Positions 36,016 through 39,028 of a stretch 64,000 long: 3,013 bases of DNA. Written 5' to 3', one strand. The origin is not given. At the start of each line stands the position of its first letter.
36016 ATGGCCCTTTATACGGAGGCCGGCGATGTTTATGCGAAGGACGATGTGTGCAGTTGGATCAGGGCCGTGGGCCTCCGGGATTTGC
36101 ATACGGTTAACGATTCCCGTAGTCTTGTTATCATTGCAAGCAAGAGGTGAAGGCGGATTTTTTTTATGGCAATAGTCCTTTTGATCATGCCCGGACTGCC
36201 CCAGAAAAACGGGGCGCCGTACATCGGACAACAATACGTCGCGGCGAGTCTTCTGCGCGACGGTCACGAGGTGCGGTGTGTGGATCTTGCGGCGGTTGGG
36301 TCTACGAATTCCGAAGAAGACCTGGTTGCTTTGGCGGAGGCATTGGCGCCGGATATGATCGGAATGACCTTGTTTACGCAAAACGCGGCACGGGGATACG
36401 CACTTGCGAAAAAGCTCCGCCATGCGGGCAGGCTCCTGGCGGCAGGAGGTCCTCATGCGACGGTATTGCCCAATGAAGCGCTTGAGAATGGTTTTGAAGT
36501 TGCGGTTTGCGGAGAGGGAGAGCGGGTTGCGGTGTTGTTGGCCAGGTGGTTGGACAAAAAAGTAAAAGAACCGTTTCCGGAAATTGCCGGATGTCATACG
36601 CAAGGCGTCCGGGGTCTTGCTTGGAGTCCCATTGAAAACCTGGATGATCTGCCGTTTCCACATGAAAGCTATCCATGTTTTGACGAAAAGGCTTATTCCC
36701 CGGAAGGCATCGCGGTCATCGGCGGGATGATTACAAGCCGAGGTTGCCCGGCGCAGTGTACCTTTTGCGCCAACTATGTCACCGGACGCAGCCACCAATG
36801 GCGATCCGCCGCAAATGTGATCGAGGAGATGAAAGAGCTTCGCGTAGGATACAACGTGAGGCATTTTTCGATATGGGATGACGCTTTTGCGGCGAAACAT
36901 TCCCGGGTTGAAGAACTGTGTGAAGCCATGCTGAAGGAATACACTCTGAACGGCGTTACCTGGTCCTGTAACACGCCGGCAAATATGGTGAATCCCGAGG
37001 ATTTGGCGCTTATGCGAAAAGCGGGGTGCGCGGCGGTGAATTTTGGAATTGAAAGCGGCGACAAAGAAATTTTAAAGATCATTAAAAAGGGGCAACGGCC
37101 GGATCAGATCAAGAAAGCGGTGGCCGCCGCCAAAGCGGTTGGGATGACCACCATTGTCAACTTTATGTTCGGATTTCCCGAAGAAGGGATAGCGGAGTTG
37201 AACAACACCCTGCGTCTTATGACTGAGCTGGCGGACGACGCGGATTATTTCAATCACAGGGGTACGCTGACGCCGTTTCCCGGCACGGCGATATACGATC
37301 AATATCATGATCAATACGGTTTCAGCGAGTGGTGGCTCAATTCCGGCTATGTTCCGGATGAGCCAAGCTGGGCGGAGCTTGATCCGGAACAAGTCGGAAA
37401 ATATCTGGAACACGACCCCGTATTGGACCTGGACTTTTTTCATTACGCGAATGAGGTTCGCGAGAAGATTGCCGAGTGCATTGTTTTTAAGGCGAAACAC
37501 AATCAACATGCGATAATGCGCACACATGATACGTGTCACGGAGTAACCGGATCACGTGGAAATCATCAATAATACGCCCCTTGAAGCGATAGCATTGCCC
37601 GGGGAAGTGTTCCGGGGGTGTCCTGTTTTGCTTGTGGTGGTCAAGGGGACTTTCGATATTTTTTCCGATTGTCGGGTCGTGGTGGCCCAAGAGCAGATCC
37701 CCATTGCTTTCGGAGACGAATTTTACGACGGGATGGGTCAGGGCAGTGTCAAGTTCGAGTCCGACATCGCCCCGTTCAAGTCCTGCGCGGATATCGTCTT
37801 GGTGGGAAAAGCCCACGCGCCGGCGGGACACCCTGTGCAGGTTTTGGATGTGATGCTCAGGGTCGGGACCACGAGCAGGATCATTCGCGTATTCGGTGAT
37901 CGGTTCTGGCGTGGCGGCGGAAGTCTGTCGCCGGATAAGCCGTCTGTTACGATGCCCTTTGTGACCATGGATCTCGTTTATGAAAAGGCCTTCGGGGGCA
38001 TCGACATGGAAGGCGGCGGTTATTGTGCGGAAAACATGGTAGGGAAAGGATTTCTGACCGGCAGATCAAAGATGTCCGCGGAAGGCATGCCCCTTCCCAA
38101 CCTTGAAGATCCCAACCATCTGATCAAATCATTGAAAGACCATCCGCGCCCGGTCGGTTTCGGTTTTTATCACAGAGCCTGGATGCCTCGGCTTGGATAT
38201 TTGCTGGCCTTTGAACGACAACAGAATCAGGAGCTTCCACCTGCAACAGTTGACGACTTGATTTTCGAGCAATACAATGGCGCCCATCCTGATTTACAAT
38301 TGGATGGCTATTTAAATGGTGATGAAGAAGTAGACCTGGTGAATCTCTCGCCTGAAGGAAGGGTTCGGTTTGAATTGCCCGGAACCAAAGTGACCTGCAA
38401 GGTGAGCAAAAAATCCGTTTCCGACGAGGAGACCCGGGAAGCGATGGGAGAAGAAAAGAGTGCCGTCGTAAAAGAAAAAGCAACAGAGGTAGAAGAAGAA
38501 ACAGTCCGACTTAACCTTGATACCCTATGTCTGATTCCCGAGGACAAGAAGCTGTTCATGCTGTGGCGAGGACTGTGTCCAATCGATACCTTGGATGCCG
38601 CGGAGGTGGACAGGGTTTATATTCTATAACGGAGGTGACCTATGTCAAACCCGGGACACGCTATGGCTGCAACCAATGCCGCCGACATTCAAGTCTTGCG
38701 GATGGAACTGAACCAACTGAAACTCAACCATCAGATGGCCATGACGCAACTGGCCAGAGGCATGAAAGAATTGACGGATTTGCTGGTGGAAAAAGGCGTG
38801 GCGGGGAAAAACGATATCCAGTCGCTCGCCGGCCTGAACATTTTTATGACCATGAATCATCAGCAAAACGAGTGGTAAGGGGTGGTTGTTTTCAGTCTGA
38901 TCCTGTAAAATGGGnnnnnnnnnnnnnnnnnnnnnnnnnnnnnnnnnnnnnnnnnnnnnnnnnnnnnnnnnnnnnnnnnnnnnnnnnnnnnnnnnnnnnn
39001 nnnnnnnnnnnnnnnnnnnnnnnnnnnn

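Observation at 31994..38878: Class-B radical SAM enzyme and SAM methyltransferases translationally coupled to, and bracketed by, two paralogous DUF2169 adaptor genes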

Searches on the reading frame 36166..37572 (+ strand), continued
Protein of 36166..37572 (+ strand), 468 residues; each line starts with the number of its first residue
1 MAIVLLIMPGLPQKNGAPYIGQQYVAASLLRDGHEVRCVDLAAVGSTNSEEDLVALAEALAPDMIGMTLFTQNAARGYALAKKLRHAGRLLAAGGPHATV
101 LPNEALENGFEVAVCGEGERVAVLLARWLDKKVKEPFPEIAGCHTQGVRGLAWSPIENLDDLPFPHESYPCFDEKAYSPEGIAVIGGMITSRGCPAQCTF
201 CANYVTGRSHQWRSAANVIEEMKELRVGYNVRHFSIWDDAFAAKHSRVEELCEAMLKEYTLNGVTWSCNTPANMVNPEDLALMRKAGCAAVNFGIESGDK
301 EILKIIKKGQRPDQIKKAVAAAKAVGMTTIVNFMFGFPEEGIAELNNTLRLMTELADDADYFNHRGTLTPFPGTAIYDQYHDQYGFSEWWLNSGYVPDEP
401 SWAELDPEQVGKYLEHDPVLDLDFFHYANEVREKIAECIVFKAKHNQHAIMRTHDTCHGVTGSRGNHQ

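Call 15: find_encoding_contigs(protein=P0004, flank=10000, max_places=2)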
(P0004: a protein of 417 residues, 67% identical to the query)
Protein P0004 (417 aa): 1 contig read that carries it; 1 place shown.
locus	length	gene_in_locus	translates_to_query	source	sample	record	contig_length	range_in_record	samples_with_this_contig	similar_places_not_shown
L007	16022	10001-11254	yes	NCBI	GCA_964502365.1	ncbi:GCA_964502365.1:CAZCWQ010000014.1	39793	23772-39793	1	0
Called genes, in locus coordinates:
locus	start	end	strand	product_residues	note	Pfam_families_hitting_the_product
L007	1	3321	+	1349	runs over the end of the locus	PF13860:FlgD_ig (faint)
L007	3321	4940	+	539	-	-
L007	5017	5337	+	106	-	PF05488:PAAR_motif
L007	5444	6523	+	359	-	PF13847:Methyltransf_31 (weak), PF08241:Methyltransf_11 (weak), PF13649:Methyltransf_25 (faint)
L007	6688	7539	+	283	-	-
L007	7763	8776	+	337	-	PF09937:DUF2169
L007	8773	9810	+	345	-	PF08100:Dimerisation, PF13489:Methyltransf_23 (weak), PF00891:Methyltransf_2, PF05175:MTS, PF08241:Methyltransf_11 (weak), PF08242:Methyltransf_12, PF13649:Methyltransf_25, PF13847:Methyltransf_31 (weak)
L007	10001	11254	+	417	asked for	PF02310:B12-binding, PF04055:Radical_SAM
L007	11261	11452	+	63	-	-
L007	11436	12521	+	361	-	PF09937:DUF2169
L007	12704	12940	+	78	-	-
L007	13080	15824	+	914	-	PF00534:Glycos_transf_1, PF13692:Glyco_trans_1_4, PF20706:GT4-conflict (faint), PF00534:Glycos_transf_1, PF13692:Glyco_trans_1_4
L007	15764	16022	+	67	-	?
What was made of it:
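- The 4-nt DUF2169-A/MT2 overlap recurs in L007 (call 15).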

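Call 16: find_encoding_contigs(protein=P0002, flank=10000, max_places=2)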
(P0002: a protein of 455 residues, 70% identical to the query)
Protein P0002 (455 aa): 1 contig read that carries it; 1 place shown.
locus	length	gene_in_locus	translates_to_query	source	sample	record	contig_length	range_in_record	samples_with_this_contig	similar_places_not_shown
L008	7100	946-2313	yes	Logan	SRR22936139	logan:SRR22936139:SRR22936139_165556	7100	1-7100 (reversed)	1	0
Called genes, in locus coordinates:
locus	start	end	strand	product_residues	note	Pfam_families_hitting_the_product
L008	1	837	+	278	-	?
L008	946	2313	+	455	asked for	PF02310:B12-binding, PF04055:Radical_SAM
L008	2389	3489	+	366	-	PF09937:DUF2169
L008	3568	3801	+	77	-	-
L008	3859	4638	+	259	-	-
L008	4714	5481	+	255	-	-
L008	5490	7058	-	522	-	PF05591:T6SS_VipA (weak), PF05943:VipB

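Call 18: find_related_loci(query=A1, collection=genome_contigs, flank=10000)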
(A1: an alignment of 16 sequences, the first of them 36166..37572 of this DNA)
Query A1 (468 aa) in genome_contigs; peptide patterns used: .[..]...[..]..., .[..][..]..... (x = any residue, [..] = any of these).
86 stretches matched a pattern; 53 encode a relative of the query (tblastn E <= 1e-3); 53 distinct loci.
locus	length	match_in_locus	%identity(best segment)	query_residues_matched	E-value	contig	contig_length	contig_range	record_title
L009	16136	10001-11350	69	1-450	0e+0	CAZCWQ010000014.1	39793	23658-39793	MAG TPA_asm: uncultured Desulfobacterales bacterium isolate SRP323688_co1_279 genome assembly, contig: NODE_1849_length_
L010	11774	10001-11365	57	1-452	3e-175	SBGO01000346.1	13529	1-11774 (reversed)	MAG: Deltaproteobacteria bacterium isolate M1802 scaffold_757_1, whole genome shotgun sequence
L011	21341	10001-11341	60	1-448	4e-174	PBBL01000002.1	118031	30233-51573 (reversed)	MAG: Myxococcales bacterium isolate SP4258 166130, whole genome shotgun sequence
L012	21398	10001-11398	55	1-465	8e-170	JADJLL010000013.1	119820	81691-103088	MAG: Candidatus Eisenbacteria bacterium isolate EsbW_18-Q3-R4-48_BAT3C.113 tig00013610-10-1180210, whole genome shotgun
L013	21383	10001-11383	57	1-452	4e-171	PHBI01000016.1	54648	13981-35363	MAG: Deltaproteobacteria bacterium HGW-Deltaproteobacteria-14 08E140C01_z5_2013_Ig3399_v2_scaffold_562, whole genome sho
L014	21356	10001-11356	58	1-452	2e-167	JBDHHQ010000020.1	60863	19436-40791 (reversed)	MAG: Gemmatimonadota bacterium isolate M8-62_Bin_229 M8-62_Bin_229_scaffold_906, whole genome shotgun sequence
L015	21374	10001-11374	55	1-452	2e-167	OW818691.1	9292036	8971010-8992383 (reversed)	metagenome genome assembly, chromosome: 1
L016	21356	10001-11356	57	1-452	1e-166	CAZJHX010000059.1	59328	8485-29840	MAG TPA_asm: uncultured Myxococcales bacterium isolate binchicken_co141_27 genome assembly, contig: NODE_2122_length_593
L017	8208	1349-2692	56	1-452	4e-166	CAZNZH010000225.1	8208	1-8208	MAG TPA_asm: uncultured Myxococcales bacterium isolate binchicken_co235_11 genome assembly, contig: NODE_19921_length_82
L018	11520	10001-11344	56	1-452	5e-166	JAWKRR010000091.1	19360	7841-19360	MAG: Myxococcota bacterium isolate BC1.85 BC1.85.fa-91, whole genome shotgun sequence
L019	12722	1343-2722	56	1-450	3e-166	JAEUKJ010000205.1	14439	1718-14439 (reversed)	MAG: Deltaproteobacteria bacterium isolate new MAG-92 k141_1415921, whole genome shotgun sequence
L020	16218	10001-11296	55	1-450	2e-164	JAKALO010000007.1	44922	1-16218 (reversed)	MAG: Deltaproteobacteria bacterium isolate WY5.bin129 NODE_1134_length_44922_cov_2.116084, whole genome shotgun sequence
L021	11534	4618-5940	57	1-452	1e-164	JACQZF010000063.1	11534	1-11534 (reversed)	MAG: Nitrospirae bacterium isolate NC_groundwater_1560_Pr4_S-0.65um_46_16 SR1-18-Sp65_coassembly_scaffold_346628, whole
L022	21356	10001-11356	54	1-452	5e-161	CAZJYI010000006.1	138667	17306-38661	MAG TPA_asm: uncultured Victivallales bacterium isolate binchicken_co97_160 genome assembly, contig: NODE_254_length_138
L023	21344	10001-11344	56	1-452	1e-160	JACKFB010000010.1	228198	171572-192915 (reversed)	MAG: Deltaproteobacteria bacterium isolate HK-STAS-MYXO-49 HK-STAS-MYXO-49_10, whole genome shotgun sequence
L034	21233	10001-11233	52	17-446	5e-139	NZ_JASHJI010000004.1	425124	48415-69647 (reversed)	Roseibium sp. MMSF_3412 NODE_4_length_425124_cov_33.552967, whole genome shotgun sequence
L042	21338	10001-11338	44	4-454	5e-112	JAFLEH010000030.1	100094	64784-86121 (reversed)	MAG: Verrucomicrobia bacterium isolate UWPOB_VERRUCO3 gnl_X_GCJDELPM_30, whole genome shotgun sequence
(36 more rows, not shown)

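Call 29: search_protein_families(library=pfam, proteins=[L034:7334-8740:-, L034:12619-13422:-, L034:13430-14104:-, L034:14080-14982:-, L034:4738-6435:-, L042:7508-8737:-, L042:11290-12174:+, L042:12178-13728:+, L042:13725-14636:+, L042:4697-7423:-], max_evalue=0.001)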
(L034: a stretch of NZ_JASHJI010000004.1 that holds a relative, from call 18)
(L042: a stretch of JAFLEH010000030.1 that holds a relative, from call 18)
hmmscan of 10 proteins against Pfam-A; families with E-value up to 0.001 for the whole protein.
L034:7334-8740:- (468 aa): 1 family
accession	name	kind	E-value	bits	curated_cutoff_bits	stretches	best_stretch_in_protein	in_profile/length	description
PF00275.25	EPSP_synthase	-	6.3e-105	351.7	22.8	1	31-450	3-414/417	EPSP synthase (3-phosphoshikimate 1-carboxyvinyltransferase)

L034:12619-13422:- (267 aa): 2 families
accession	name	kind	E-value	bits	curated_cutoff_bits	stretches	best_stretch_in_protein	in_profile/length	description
PF13489.12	Methyltransf_23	-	5.5e-08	33.1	27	1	21-195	2-160/164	Methyltransferase domain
PF13649.12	Methyltransf_25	-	0.00047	21.2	27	1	44-132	1-97/97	Methyltransferase domain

L034:13430-14104:- (224 aa): 1 family
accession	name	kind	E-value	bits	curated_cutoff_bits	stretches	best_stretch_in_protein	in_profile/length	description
PF05721.19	PhyH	-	1.7e-11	45.3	22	1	25-212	10-211/213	Phytanoyl-CoA dioxygenase (PhyH)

L034:14080-14982:- (300 aa): 2 families
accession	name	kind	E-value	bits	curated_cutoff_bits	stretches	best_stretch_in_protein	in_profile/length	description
PF03466.25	LysR_substrate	-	7.8e-21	74.9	28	1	108-299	17-208/209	LysR substrate binding domain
PF00126.33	HTH_1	-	2.7e-20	72.5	26.6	1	12-70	2-60/60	Bacterial regulatory helix-turn-helix protein, lysR family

L034:4738-6435:- (565 aa): 4 families
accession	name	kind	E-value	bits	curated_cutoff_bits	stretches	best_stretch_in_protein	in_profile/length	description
PF00575.29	S1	-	1.3e-101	333.5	22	6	195-266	2-74/74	S1 RNA binding domain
PF23459.1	S1_RRP5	-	4.3e-28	98.1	27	2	287-350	8-70/72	RRP5 S1 domain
PF21710.3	Spt6_S1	-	7.5e-17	61.9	27.5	0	454-529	13-88/91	Spt6, S1/OB domain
PF17092.11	PCB_OB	-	0.00043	21.5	27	0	288-332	37-81/111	Penicillin-binding protein OB-like domain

L042:7508-8737:- (409 aa): 1 family
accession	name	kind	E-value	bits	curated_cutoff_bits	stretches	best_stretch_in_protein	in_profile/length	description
PF04616.20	Glyco_hydro_43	-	5.1e-07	29.8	32.2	0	316-405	12-101/288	Glycosyl hydrolases family 43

L042:11290-12174:+ (294 aa): 5 families
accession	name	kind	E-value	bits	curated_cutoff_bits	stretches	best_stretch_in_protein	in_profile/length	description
PF13489.12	Methyltransf_23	-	4.5e-09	36.7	27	1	53-222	7-159/164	Methyltransferase domain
PF13649.12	Methyltransf_25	-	1.1e-07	32.9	27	1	72-161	1-97/97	Methyltransferase domain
PF08241.18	Methyltransf_11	-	1.6e-07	32.3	21.2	1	73-165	1-95/95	Methyltransferase domain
PF08242.18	Methyltransf_12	-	1.9e-06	29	30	1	73-162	1-97/98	Methyltransferase domain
PF13847.12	Methyltransf_31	-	3.1e-05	24.1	27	1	68-169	3-113/145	Methyltransferase domain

L042:12178-13728:+ (516 aa): 2 families
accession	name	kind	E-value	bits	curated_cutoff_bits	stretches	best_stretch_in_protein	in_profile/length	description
PF00425.24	Chorismate_bind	-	9e-90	301.1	27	1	248-501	2-257/257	chorismate binding enzyme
PF04715.19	Anth_synt_I_N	-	8.2e-38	130.3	23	1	51-191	2-139/140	Anthranilate synthase component I, N terminal region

L042:13725-14636:+ (303 aa): 1 family
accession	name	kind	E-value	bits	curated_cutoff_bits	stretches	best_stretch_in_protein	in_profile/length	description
PF03372.29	Exo_endo_phos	-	1.6e-22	80.7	24.5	1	43-293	1-225/225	Endonuclease/Exonuclease/phosphatase family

L042:4697-7423:- (908 aa): 2 families
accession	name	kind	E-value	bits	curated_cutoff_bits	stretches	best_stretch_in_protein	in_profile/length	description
PF19543.5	GH123_N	-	3.2e-220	734.1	22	1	42-907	141-968/969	Glycoside hydrolase 123, N-terminal domain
PF22680.2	Glyco_hydro_123_N_2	-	0.00011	22.5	27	1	161-186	113-138/142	Glycoside hydrolase 123 N-terminal domain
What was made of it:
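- PhyH enzymes often act on small molecules (call 29).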

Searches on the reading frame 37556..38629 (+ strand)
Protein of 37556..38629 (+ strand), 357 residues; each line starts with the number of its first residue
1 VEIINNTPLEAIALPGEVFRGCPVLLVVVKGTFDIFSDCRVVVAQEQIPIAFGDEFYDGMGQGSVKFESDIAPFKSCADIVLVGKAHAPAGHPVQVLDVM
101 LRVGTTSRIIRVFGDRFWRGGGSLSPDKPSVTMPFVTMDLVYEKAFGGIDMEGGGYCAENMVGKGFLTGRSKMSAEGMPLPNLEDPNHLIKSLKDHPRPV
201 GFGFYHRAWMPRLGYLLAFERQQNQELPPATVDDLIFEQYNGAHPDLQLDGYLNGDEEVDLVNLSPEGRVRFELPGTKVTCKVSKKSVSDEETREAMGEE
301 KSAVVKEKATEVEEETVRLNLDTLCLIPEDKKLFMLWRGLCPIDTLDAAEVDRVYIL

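Call 4: search_protein_families(library=pfam, proteins=[window:37556-38629:+], max_evalue=0.01)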
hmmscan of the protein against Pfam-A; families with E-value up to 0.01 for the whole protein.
window:37556-38629:+ (357 aa): 1 family
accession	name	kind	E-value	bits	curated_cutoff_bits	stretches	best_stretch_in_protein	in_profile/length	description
PF09937.14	DUF2169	-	2.3e-78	264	25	1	21-338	2-294/294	Uncharacterized protein conserved in bacteria (DUF2169)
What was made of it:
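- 37556..38629 (+): DUF2169 paralogue B (acidic insert). Its start lies 17 nt inside the rSAM gene. PF09937 at 2e-78 (call 4).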

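Call 7: search_protein_families(library=ncbifam, proteins=[window:37556-38629:+], max_evalue=0.01)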
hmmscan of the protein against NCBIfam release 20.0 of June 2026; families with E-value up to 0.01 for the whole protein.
window:37556-38629:+ (357 aa): 0 families

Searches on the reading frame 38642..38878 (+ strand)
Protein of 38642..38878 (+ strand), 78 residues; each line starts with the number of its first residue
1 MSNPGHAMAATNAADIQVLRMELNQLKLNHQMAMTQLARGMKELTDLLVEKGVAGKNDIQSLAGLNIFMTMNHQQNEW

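Call 4: search_protein_families(library=pfam, proteins=[window:38642-38878:+], max_evalue=0.01)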
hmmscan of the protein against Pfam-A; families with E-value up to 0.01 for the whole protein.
window:38642-38878:+ (78 aa): 0 families

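Call 7: search_protein_families(library=ncbifam, proteins=[window:38642-38878:+], max_evalue=0.01)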
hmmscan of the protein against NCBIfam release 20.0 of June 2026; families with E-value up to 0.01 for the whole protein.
window:38642-38878:+ (78 aa): 0 families

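Call 59: search_protein_families(library=pfam, proteins=[window:38642-38878:+], max_evalue=10)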
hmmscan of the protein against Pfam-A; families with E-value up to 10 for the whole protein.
window:38642-38878:+ (78 aa): 4 families
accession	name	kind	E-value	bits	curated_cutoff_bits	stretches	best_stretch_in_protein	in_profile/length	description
PF04402.19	SIMPL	-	0.049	14.3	25.2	1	13-68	12-66/205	Protein of unknown function (DUF541)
PF17932.6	TetR_C_24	-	0.086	13.5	26.4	1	9-56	19-66/114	Tetracyclin repressor-like, C-terminal domain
PF21006.2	NHase_beta_N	-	0.094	13.2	21.5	1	7-61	39-93/115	Nitrile hydratase beta subunit, N-terminal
PF08479.16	POTRA_2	-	0.17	12.2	24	1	24-52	23-51/76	POTRA domain, ShlB-type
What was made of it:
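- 38642..38878 (+): p78: small coiled-coil protein that follows DUF2169-B. No family hit (calls 4, 59).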
